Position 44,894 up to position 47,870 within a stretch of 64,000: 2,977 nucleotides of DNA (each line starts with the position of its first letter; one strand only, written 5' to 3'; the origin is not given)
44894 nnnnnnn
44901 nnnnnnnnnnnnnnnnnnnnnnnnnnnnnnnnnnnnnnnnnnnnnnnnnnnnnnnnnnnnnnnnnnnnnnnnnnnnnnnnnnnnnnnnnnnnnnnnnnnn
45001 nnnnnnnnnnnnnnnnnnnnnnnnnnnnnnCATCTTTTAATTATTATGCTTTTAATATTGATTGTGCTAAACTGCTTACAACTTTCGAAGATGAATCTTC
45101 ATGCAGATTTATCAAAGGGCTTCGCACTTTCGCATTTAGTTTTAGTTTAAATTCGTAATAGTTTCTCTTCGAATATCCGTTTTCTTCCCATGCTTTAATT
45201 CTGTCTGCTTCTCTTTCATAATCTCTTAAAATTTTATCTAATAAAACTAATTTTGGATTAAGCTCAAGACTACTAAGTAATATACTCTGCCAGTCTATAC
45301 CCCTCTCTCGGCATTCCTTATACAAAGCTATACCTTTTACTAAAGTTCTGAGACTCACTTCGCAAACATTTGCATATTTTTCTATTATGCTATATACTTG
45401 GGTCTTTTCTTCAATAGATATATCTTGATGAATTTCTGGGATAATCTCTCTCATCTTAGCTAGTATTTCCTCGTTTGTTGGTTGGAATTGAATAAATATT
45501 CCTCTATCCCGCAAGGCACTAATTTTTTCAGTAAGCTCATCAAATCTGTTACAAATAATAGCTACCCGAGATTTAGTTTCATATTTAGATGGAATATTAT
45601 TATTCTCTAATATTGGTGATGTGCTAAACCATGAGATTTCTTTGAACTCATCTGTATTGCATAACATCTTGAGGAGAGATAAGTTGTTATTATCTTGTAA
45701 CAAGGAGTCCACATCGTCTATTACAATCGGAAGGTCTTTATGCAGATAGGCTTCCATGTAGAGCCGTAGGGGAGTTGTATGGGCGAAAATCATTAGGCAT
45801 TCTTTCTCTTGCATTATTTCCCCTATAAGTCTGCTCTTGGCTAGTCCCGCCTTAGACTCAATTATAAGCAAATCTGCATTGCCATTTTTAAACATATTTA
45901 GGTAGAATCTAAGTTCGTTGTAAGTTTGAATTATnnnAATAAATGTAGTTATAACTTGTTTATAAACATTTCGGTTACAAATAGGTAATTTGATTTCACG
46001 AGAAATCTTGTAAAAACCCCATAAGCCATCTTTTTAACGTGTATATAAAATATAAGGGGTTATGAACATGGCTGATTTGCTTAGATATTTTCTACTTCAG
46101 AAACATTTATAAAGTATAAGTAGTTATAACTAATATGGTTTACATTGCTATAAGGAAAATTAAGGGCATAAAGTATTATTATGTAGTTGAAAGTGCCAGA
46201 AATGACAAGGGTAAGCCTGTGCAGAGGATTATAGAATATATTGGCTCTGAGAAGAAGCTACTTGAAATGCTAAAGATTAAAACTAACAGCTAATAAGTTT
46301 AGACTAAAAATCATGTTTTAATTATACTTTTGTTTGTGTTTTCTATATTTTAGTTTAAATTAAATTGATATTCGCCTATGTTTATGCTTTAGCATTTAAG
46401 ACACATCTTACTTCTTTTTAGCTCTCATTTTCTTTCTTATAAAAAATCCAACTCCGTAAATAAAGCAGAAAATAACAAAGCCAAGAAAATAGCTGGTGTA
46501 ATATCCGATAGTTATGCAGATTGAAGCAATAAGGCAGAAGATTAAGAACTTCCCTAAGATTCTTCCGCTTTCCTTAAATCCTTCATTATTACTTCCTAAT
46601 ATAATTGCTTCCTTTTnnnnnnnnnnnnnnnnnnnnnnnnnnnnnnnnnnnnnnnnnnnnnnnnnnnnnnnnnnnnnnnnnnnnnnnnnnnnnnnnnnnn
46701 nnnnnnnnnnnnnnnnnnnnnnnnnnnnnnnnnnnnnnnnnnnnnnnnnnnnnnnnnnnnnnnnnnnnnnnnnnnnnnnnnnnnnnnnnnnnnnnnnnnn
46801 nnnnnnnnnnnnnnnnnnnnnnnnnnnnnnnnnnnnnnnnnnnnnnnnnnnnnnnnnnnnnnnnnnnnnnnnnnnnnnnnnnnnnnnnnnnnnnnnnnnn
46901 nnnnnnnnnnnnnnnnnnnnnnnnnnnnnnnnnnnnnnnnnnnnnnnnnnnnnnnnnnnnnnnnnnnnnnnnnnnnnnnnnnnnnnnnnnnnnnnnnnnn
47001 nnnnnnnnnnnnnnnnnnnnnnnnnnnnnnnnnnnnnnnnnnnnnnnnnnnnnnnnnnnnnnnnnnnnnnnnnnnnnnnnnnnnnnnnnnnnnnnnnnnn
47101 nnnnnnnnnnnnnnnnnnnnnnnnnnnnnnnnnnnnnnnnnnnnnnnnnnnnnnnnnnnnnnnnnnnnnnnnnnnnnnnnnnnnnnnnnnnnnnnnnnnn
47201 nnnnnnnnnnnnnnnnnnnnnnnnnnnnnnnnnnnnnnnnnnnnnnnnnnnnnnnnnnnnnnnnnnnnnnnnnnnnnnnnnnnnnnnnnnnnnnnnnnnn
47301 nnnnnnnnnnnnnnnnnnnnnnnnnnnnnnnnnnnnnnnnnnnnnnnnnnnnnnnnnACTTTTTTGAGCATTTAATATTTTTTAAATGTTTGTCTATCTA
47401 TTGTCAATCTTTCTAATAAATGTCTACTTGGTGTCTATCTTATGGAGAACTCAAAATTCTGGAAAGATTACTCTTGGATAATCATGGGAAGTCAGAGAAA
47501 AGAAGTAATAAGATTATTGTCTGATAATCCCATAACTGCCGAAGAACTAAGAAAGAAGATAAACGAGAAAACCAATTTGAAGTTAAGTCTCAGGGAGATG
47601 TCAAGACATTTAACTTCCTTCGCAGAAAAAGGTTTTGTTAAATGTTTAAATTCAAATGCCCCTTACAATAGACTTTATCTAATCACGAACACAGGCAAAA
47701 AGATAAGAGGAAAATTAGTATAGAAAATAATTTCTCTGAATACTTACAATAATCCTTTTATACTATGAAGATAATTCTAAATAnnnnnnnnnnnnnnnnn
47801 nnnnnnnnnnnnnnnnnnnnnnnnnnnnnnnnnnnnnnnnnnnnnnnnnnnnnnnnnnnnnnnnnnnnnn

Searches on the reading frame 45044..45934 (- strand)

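Call 4: search_protein_families(library=pfam, proteins=[window:45044-45934:-], max_evalue=0.01)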
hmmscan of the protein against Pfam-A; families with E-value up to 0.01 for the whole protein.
window:45044-45934:- (296 aa): 0 families

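Call 6: search_protein_families(library=padloc, proteins=[window:45044-45934:-], max_evalue=0.01)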
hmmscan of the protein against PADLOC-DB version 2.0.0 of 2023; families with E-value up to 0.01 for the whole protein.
window:45044-45934:- (296 aa): 0 families

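Call 7: search_protein_families(library=ncbifam, proteins=[window:45044-45934:-], max_evalue=0.01)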
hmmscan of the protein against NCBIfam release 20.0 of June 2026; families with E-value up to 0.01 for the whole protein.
window:45044-45934:- (296 aa): 0 families

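Call 58: search_protein_families(library=phrogs, proteins=[window:45044-45934:-], max_evalue=0.01)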
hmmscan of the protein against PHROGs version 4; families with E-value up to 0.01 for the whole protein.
window:45044-45934:- (296 aa): 1 family
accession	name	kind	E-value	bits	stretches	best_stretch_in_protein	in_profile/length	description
phrog_1250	-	unknown function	4.1e-20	73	1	3-206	87-311/327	unknown function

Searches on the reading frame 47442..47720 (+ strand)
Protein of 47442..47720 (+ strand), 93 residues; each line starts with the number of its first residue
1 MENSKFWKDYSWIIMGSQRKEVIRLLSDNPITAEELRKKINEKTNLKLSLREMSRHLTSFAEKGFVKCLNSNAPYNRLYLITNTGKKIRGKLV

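Call 4: search_protein_families(library=pfam, proteins=[window:47442-47720:+], max_evalue=0.01)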
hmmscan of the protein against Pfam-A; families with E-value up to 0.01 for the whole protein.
window:47442-47720:+ (93 aa): 5 families
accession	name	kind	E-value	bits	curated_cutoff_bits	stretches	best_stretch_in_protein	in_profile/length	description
PF12840.13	HTH_20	-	0.00067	20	27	1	19-67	6-49/51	Helix-turn-helix domain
PF01475.25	FUR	-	0.00083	19.9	23.1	1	17-73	8-66/121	Ferric uptake regulator family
PF08461.16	HTH_12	-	0.0019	18.5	21.4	1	27-68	10-50/66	Ribonuclease R winged-helix domain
PF21128.4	MCM4_WHD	-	0.0074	16.8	24.4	0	20-70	12-66/75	MCM4, winged helix domain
PF25213.1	HVO_A0261_N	-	0.0099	16.2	35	0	17-86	11-68/86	HVO_A0261 N-terminal domain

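Call 6: search_protein_families(library=padloc, proteins=[window:47442-47720:+], max_evalue=0.01)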
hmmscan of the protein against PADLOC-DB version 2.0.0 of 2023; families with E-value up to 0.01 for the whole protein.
window:47442-47720:+ (93 aa): 2 families
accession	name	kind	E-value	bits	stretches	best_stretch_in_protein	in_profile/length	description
PDLC01720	Csa3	-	5.5e-06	24.9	1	18-67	26-76/118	Csa3_1_CAS-I-II-III-IV-V-VI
PDLC01879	CARF3--CARF_TM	-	0.00015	19.5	1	20-88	159-216/222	-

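Call 7: search_protein_families(library=ncbifam, proteins=[window:47442-47720:+], max_evalue=0.01)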
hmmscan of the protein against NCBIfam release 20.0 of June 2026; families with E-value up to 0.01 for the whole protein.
window:47442-47720:+ (93 aa): 0 families

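Call 58: search_protein_families(library=phrogs, proteins=[window:47442-47720:+], max_evalue=0.01)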
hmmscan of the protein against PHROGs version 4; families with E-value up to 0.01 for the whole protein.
window:47442-47720:+ (93 aa): 3 families
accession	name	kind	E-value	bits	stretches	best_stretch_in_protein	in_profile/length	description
phrog_2440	-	transcription regulation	0.0013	19.6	1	37-87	46-93/126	transcriptional regulator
phrog_11046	-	transcription regulation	0.0056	17.5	1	22-89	15-77/94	transcriptional regulator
phrog_13084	-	unknown function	0.0066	17.3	1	16-77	25-87/169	-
